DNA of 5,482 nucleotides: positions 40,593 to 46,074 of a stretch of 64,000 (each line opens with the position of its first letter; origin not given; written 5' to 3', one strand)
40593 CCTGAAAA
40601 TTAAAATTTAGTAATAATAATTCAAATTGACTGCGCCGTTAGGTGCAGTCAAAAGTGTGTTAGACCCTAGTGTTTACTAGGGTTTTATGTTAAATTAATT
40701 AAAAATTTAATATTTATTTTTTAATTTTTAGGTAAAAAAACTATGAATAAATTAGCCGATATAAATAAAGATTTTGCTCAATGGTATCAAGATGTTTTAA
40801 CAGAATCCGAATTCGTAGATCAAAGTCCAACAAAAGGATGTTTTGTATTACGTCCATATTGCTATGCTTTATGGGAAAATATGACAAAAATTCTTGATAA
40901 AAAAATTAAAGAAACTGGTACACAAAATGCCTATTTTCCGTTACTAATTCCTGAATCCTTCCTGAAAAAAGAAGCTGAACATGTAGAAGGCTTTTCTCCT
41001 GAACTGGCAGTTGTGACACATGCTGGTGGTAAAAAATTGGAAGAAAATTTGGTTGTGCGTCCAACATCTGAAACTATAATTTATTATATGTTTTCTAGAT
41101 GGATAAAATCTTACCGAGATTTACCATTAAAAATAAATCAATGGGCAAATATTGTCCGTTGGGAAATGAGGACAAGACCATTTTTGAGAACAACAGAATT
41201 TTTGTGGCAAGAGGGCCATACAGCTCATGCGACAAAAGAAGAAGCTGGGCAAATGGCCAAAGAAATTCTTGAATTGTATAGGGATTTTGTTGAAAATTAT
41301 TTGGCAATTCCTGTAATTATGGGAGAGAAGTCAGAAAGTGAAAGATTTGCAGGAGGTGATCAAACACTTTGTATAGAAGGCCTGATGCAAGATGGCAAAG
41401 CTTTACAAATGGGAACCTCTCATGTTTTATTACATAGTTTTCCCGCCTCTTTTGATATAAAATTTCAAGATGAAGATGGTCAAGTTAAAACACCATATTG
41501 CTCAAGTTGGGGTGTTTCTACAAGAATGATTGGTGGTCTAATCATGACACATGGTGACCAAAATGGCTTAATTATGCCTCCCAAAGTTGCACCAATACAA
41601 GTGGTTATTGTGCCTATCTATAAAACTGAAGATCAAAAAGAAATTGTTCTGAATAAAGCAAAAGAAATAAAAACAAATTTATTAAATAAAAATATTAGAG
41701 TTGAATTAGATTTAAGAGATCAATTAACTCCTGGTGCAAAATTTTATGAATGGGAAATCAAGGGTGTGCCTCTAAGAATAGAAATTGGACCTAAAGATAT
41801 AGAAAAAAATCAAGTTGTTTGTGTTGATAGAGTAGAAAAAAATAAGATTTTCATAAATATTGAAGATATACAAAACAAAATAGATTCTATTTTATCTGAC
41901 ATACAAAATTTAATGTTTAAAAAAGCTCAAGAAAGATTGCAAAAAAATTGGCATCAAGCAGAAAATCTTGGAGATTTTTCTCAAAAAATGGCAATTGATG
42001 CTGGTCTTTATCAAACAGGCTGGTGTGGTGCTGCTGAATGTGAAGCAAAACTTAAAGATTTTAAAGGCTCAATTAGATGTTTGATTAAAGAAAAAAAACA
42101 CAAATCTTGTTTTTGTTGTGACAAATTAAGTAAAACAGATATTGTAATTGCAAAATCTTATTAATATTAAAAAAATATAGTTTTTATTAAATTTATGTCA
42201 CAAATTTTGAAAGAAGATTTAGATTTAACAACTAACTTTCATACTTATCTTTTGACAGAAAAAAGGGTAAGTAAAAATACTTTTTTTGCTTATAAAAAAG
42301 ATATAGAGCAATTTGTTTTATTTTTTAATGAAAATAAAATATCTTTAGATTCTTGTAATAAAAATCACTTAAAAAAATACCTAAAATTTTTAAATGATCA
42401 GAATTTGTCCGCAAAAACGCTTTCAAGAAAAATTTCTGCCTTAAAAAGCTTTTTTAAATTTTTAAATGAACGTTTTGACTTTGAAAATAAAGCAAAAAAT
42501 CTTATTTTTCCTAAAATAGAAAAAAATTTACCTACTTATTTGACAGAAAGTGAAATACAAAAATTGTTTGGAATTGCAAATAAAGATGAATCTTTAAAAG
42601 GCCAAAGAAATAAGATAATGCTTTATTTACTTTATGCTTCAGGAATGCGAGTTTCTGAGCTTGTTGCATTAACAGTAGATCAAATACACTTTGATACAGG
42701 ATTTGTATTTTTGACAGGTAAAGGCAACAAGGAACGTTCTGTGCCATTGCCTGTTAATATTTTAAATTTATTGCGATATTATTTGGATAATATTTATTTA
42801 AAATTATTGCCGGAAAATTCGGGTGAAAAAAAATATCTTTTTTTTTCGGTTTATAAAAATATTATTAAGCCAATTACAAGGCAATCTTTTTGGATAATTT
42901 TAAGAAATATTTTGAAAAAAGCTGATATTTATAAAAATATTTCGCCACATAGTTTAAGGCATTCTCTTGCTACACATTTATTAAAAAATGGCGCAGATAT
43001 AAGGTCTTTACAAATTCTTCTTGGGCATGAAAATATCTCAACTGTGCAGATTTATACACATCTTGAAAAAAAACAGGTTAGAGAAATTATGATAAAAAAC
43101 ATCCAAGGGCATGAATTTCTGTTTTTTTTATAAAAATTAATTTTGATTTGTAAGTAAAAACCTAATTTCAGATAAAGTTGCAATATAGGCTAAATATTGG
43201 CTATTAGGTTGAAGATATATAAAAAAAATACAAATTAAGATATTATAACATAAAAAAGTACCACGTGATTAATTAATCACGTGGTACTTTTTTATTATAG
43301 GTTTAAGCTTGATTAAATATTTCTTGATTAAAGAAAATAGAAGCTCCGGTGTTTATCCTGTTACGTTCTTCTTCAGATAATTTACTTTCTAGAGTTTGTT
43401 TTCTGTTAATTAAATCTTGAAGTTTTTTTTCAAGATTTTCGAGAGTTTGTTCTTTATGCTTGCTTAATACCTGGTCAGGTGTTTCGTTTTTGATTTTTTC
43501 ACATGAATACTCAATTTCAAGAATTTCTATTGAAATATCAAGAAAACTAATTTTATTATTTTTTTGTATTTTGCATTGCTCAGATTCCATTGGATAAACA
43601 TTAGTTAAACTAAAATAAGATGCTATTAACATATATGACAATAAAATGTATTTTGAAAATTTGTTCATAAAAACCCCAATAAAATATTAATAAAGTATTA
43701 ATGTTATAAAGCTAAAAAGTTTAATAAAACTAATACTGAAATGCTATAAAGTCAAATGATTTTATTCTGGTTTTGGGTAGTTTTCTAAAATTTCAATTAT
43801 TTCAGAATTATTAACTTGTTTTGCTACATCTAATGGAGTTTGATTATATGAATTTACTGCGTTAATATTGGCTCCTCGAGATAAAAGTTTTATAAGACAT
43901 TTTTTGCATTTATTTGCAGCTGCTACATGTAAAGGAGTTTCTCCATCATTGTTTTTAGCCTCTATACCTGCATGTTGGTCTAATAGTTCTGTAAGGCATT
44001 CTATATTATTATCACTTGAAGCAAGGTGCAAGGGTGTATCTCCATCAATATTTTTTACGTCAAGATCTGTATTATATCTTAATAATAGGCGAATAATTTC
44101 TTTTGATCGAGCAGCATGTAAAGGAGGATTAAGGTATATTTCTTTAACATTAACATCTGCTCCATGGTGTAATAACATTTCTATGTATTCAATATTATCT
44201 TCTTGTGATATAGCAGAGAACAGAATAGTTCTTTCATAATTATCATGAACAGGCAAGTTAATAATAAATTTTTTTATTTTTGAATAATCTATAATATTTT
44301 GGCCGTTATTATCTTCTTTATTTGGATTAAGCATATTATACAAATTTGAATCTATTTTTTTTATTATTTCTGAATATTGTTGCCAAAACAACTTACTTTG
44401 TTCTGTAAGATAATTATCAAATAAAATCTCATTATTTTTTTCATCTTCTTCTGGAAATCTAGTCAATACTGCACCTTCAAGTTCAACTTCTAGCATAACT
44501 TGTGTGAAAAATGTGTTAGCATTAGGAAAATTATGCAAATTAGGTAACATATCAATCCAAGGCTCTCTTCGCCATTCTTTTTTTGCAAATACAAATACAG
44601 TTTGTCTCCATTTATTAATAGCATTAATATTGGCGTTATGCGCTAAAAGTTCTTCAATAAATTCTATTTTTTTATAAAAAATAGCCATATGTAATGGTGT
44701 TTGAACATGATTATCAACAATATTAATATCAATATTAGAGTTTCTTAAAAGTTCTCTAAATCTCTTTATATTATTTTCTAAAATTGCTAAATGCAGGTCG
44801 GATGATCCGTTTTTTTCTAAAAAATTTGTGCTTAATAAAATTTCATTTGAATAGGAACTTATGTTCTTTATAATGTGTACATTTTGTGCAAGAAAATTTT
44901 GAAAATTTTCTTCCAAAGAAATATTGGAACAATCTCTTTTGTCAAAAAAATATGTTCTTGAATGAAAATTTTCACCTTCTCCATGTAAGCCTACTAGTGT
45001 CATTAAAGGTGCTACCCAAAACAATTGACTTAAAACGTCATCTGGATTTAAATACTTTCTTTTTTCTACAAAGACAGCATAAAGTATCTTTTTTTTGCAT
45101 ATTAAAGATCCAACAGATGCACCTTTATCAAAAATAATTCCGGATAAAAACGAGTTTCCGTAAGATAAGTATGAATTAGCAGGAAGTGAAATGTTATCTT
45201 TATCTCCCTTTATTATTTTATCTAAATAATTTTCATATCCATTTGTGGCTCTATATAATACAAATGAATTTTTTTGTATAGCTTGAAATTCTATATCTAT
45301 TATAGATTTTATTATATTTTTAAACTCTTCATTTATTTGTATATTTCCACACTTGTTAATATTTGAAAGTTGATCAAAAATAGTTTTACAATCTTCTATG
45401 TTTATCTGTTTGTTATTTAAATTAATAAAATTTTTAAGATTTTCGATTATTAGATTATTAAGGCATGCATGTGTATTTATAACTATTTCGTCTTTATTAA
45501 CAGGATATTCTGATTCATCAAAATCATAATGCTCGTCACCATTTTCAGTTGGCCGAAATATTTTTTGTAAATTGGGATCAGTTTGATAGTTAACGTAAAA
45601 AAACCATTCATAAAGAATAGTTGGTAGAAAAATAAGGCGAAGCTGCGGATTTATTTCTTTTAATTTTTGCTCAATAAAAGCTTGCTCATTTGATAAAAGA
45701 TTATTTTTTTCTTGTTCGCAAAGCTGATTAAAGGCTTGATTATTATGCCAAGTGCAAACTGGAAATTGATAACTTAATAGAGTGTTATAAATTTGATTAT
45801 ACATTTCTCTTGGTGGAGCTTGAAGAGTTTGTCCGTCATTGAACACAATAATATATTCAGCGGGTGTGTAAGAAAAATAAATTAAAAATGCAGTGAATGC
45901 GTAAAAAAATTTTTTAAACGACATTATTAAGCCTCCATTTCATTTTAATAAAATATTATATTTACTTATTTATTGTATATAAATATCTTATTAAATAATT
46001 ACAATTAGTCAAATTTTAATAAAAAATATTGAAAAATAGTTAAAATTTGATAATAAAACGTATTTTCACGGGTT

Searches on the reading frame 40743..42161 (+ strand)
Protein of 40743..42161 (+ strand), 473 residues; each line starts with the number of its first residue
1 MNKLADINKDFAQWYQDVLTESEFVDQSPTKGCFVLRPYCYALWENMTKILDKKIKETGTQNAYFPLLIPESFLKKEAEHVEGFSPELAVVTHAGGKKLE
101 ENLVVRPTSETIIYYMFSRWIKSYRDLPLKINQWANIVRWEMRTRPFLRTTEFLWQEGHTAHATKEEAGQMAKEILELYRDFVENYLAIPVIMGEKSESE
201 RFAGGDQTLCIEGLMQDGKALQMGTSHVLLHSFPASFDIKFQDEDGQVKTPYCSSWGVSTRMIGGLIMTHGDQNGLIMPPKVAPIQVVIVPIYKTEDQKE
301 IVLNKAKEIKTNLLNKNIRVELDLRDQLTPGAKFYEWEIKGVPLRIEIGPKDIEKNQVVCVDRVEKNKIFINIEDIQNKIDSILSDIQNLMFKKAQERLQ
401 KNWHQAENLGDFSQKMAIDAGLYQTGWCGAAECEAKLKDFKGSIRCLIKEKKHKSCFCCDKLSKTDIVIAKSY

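Call 26: search_protein_families(library=pfam, proteins=[window:40743-42161:+], max_evalue=0.001)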
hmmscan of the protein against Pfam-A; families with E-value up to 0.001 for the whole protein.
window:40743-42161:+ (473 aa): 3 families
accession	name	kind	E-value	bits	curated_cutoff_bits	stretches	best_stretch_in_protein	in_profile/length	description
PF00587.30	tRNA-synt_2b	-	5e-23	82.5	29.3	1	99-265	7-174/179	tRNA synthetase class II core domain (G, H, P, S and T)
PF03129.25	HGTP_anticodon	-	1.7e-17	63.8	21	1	286-381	1-92/94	Anticodon binding domain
PF09180.16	ProRS-C_1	-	1e-08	35.6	31.5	1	418-473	8-71/71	Prolyl-tRNA synthetase, C-terminal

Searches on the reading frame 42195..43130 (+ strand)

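Call 26: search_protein_families(library=pfam, proteins=[window:42195-43130:+], max_evalue=0.001)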
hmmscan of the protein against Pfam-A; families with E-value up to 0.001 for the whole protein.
window:42195-43130:+ (312 aa): 3 families
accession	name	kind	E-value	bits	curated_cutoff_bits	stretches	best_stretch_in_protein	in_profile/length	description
PF00589.27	Phage_integrase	-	1.2e-45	155.8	27.1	1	115-293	2-171/172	Phage integrase family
PF02899.23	Phage_int_SAM_1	-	2.1e-18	66.8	22.3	1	14-91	3-80/83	Phage integrase, N-terminal SAM-like domain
PF13495.12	Phage_int_SAM_4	-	6.4e-09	36.5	27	1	18-89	8-77/85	Phage integrase, N-terminal SAM-like domain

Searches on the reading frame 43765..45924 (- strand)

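Call 26: search_protein_families(library=pfam, proteins=[window:43765-45924:-], max_evalue=0.001)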
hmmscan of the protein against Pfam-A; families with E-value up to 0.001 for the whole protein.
window:43765-45924:- (720 aa): 5 families
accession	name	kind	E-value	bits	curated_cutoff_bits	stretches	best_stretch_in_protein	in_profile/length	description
PF00023.36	Ank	-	3.6e-36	121.6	21.1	3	660-691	1-32/33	Ankyrin repeat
PF12796.13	Ank_2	-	8.9e-33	113.2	27.3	3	604-690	4-89/90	Ankyrin repeats (3 copies)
PF13637.12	Ank_4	-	1e-22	80.1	22.7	2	607-644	9-46/50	Ankyrin repeats (many copies)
PF13606.12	Ank_3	-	4.9e-22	75.8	22.3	0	408-435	3-30/30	Ankyrin repeat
PF13857.12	Ank_5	-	1.6e-19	70.2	27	3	655-701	10-56/56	Ankyrin repeats (many copies)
